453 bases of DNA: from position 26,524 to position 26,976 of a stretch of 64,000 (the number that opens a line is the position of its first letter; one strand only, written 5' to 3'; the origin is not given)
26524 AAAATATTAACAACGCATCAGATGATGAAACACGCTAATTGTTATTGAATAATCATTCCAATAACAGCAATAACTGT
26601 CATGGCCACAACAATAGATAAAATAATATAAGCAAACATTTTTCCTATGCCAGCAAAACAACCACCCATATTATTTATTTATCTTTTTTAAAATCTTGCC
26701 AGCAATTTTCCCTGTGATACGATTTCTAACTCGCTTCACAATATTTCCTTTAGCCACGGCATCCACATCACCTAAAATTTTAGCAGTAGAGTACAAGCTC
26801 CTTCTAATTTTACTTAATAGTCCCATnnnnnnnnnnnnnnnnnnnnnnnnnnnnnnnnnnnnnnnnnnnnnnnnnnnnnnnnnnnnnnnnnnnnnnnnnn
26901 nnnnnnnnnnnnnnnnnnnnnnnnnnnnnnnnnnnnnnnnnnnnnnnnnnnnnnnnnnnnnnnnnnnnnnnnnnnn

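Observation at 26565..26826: Unannotated microprotein pair: a 51-aa polycationic peptide followed at 1 nt by a 34-aa hydrophobic peptide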

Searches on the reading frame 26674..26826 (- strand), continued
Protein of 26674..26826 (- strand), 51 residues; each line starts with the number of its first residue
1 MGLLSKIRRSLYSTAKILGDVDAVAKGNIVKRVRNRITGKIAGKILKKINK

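Call 40: find_related_loci(query=P0001, collection=genome_contigs, flank=5000)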
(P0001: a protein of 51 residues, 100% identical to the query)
Query P0001 (51 aa) in genome_contigs; peptide patterns used: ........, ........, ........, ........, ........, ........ (x = any residue, [..] = any of these).
600 stretches matched a pattern (row limit reached: there are more); 1 encode a relative of the query (tblastn E <= 1e-3); 1 distinct loci.
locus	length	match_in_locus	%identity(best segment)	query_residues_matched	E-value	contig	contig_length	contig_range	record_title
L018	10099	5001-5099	67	4-36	8e-11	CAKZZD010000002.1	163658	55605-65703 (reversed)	MAG TPA_asm: uncultured Bacteroidales bacterium isolate ERR1278103_bin.131_CONCOCT_v1.1_MAG genome assembly, contig: ERZ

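Call 43: search_protein_families(library=pfam, proteins=[P0007, P0009, P0015, P0025, P0028, P0034, P0016, L018:4995-6446:+], max_evalue=0.01)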
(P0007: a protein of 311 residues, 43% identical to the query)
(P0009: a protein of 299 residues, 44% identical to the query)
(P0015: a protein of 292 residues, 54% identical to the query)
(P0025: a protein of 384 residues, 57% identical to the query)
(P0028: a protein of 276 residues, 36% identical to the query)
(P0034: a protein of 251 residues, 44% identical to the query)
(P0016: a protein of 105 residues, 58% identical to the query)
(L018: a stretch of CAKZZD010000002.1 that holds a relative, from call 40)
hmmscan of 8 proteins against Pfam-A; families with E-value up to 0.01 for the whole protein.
P0007 (311 aa): 0 families

P0009 (299 aa): 0 families

P0015 (292 aa): 0 families

P0025 (384 aa): 0 families

P0028 (276 aa): 0 families

P0034 (251 aa): 0 families

P0016 (105 aa): 0 families

L018:4995-6446:+ (483 aa): 0 families

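Call 44: search_protein_families(library=phrogs, proteins=[P0007, P0009, P0015, P0025, P0028, P0031, P0034, P0042, P0057, P0075], max_evalue=0.001)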
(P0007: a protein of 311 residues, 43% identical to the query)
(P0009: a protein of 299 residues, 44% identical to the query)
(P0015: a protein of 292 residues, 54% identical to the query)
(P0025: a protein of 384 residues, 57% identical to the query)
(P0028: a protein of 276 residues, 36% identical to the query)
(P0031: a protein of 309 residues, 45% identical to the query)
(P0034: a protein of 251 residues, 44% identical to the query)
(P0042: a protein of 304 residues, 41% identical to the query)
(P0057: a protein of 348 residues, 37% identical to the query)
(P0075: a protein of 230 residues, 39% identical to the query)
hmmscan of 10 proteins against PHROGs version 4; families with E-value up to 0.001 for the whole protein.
P0007 (311 aa): 1 family
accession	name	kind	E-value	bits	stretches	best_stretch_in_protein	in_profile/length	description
phrog_222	-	connector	1.3e-33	117.8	1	12-156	115-263/276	tail completion or Neck1 protein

P0009 (299 aa): 0 families

P0015 (292 aa): 0 families

P0025 (384 aa): 0 families

P0028 (276 aa): 1 family
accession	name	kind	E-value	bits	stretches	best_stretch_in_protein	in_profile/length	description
phrog_222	-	connector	1.9e-17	64.8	1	48-184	135-264/276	tail completion or Neck1 protein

P0031 (309 aa): 1 family
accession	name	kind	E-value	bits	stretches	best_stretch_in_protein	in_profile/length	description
phrog_222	-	connector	1.2e-25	91.8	1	8-149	119-260/276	tail completion or Neck1 protein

P0034 (251 aa): 1 family
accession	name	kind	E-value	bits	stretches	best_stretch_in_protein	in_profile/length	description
phrog_5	-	connector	2.3e-11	45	1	41-178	99-227/239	tail completion or Neck1 protein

P0042 (304 aa): 1 family
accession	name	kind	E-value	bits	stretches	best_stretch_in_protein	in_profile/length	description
phrog_5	-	connector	4.8e-14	53.8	1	53-180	85-218/239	tail completion or Neck1 protein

P0057 (348 aa): 2 families
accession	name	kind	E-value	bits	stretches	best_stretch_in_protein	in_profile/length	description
phrog_222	-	connector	4.3e-36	126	1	27-187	113-269/276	tail completion or Neck1 protein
phrog_26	-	connector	6.3e-05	23.6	0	134-182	116-170/321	tail completion or Neck1 protein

P0075 (230 aa): 0 families

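Call 49: find_related_loci(query=A3, collection=metagenome_contigs, flank=3000)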
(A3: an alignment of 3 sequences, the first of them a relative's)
Query A3 (51 aa) in metagenome_contigs; peptide patterns used: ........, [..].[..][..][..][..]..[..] (x = any residue, [..] = any of these).
600 stretches matched a pattern (row limit reached: there are more); 88 encode a relative of the query (tblastn E <= 1e-3); the best 80 are kept; 80 distinct loci.
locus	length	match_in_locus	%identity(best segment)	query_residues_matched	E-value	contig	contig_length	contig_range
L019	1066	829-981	100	1-51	5e-28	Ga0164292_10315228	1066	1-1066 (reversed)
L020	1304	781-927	49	3-51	1e-10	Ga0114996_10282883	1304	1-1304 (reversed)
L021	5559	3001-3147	49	1-49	3e-10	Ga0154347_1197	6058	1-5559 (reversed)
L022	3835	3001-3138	52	1-46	3e-10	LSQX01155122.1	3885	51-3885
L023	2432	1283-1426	54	4-51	1e-9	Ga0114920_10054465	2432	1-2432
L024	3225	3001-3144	48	4-51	1e-9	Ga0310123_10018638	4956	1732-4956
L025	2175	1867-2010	50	4-51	9e-10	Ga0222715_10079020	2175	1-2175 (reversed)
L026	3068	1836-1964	51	7-49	1e-9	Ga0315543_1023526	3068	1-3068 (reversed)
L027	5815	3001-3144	46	4-51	3e-9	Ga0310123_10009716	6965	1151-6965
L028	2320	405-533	47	7-49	3e-9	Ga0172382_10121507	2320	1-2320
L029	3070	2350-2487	52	4-49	2e-9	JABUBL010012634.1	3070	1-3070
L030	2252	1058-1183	50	7-48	2e-9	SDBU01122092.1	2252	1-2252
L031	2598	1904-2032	47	7-49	4e-9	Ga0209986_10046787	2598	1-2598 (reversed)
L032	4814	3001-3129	47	7-49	4e-9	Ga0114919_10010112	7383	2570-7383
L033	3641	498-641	52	4-51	5e-9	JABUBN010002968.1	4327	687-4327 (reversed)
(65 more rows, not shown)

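Call 50: predict_structure(alignment_id=A1)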
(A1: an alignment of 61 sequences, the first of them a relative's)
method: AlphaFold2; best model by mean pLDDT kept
length: 51 residues; sequences in the alignment: 61
mean_pLDDT: 91.6   pTM: 0.49
mean pLDDT of the five models: 91.6, 91.7, 90.8, 90.8, 89.2
residues with pLDDT >= 90: 43; 70-90: 7; 50-70: 1; < 50: 0
segments of 3 or more residues with pLDDT < 50: none
pLDDT, mean of each block of 10 residues (from residue 1): 88 92 92 93 95 70
secondary structure, 60 per line:
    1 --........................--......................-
elements in order: H3-26 H29-50

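Call 55: find_encoding_contigs(protein=P0005, flank=4000, max_places=3)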
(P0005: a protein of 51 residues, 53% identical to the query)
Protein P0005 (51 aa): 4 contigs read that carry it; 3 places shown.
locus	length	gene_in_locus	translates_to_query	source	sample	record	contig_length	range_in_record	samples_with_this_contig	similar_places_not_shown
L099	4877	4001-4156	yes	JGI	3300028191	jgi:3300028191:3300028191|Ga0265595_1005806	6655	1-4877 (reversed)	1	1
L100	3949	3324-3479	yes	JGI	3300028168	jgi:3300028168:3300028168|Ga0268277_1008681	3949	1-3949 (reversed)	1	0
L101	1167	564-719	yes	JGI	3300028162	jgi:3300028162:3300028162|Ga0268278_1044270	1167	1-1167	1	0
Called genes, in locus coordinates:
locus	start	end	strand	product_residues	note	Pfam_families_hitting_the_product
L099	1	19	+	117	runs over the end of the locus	-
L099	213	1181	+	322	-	-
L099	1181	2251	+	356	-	PF19672:DUF6175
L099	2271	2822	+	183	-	-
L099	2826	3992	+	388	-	-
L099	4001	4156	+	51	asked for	-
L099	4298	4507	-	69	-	-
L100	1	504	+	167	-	?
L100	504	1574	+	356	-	PF19672:DUF6175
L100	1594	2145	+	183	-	-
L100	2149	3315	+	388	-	-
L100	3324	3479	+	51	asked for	-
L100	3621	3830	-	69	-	-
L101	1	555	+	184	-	?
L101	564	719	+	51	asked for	-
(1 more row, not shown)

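Call 56: find_encoding_contigs(protein=P0158, flank=5000, max_places=2)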
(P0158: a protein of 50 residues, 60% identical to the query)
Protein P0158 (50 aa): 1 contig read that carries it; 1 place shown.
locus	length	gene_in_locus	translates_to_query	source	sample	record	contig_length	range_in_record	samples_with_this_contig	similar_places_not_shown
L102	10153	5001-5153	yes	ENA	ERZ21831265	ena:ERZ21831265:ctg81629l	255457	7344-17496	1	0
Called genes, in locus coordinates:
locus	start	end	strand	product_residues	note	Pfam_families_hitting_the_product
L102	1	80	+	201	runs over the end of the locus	-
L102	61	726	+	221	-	PF00580:UvrD-helicase, PF13245:AAA_19 (weak)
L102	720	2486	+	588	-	PF00580:UvrD-helicase, PF13245:AAA_19 (weak), PF13538:UvrD_C_2 (faint), PF13361:UvrD_C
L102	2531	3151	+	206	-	PF08797:HIRAN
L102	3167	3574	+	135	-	-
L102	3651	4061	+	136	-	PF00515:TPR_1 (weak), PF07719:TPR_2 (weak), PF13414:TPR_11 (weak), PF00515:TPR_1 (weak), PF13181:TPR_8 (weak), PF13424:TPR_12 (weak), PF13414:TPR_11, PF00515:TPR_1, +12 more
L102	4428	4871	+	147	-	-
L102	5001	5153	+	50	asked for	-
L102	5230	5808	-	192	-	PF05685:Uma2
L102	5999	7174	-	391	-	PF00361:Proton_antipo_M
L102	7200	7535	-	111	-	-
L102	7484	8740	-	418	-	PF00361:Proton_antipo_M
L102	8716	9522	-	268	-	PF00662:Proton_antipo_N, PF00361:Proton_antipo_M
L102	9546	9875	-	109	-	PF00420:Oxidored_q2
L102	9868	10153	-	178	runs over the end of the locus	PF13244:MbhD (weak), PF00499:Oxidored_q3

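Call 57: find_encoding_contigs(protein=P0152, flank=5000, max_places=2)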
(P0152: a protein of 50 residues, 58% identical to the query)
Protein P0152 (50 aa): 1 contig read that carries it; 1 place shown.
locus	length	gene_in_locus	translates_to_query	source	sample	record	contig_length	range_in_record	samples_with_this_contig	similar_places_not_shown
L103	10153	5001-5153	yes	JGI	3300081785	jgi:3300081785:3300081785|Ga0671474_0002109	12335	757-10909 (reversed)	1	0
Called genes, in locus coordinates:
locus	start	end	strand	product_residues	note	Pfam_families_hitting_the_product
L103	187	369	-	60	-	-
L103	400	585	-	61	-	-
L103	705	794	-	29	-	-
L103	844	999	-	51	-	-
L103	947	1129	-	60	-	-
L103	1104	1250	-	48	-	-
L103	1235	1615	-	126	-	-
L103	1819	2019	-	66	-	-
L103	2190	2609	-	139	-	-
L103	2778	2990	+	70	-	PF13443:HTH_26 (weak)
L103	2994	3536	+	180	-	PF14163:SieB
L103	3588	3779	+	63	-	-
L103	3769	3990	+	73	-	-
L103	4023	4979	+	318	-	-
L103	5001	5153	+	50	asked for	-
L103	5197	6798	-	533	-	-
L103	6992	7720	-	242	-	PF10145:PhageMin_Tail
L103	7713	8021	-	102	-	-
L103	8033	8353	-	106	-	-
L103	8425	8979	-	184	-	PF27173:YomU_Tube (faint)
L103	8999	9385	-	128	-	-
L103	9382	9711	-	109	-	-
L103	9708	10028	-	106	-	-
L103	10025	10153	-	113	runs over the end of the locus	PF05135:Phage_connect_1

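Call 67: fold_search(model_id=the predicted structure, library=pdb)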
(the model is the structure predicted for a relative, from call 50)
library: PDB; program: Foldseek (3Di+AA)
matches with E <= 10: 0; with E <= 0.001: 0
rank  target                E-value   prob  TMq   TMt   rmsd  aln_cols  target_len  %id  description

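Call 73: find_related_loci(query=A3, collection=viral_contigs, flank=4000)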
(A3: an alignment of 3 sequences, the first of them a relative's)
Query A3 (51 aa) in viral_contigs; peptide patterns used: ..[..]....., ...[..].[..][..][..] (x = any residue, [..] = any of these).
151 stretches matched a pattern; 3 encode a relative of the query (tblastn E <= 1e-3); 3 distinct loci.
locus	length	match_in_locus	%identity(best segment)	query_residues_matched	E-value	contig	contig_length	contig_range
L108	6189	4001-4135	47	4-48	5e-11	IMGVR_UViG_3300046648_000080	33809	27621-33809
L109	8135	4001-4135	47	7-51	6e-9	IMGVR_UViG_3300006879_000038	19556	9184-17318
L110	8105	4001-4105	46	13-47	3e-7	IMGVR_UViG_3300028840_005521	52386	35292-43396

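Call 74: search_protein_families(library=padloc, proteins=[window:26674-26826:-, L012:2994-3263:+, L012:3299-3646:+, L012:3716-3976:+, L012:4158-5957:+], max_evalue=0.01)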
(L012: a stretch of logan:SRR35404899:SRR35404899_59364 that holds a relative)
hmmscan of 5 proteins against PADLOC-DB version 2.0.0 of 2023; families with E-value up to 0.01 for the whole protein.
seq(51 aa): 0 families

L012:2994-3263:+ (89 aa): 0 families

L012:3299-3646:+ (115 aa): 0 families

L012:3716-3976:+ (86 aa): 0 families

L012:4158-5957:+ (599 aa): 0 families

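Call 79: search_protein_families(library=phrogs, proteins=[L108:4495-5109:-, L108:5112-5384:-], max_evalue=0.00001)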
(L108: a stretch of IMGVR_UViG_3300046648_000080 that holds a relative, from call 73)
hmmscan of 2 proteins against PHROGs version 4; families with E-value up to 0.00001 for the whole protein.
L108:4495-5109:- (205 aa): 6 families
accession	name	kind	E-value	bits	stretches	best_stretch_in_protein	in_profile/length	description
phrog_7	-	lysis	8.7e-56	190.5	1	1-143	552-702/873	endolysin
phrog_28234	-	lysis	2.5e-18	67.3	1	9-137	69-220/372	endolysin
phrog_33083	-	lysis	1.1e-17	64.9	1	1-140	1-144/456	endolysin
phrog_10457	-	lysis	2.2e-14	54.4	1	46-137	1-94/95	endolysin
phrog_3617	-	unknown function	2.2e-08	34.7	1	3-137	246-404/405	-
phrog_7910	-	lysis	1.7e-07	32.8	1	58-134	7-89/96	endolysin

L108:5112-5384:- (91 aa): 1 family
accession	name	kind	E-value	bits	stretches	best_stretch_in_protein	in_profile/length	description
phrog_1129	-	lysis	2.2e-19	70.2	1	7-84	4-82/86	holin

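Call 99: fold_search(model_id=the predicted structure, library=viral)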
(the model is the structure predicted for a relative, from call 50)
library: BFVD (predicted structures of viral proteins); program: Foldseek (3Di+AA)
matches with E <= 10: 0; with E <= 0.001: 0
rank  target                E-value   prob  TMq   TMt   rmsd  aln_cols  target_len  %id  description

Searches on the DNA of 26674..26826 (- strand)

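Call 12: search_rna_families(sources=[L001, L002], threshold=evalue, max_evalue=0.1)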
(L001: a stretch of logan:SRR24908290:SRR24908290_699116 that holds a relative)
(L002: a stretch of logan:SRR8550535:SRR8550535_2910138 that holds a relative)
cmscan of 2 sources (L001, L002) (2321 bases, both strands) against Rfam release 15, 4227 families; matches with E-value up to 0.1: 0.
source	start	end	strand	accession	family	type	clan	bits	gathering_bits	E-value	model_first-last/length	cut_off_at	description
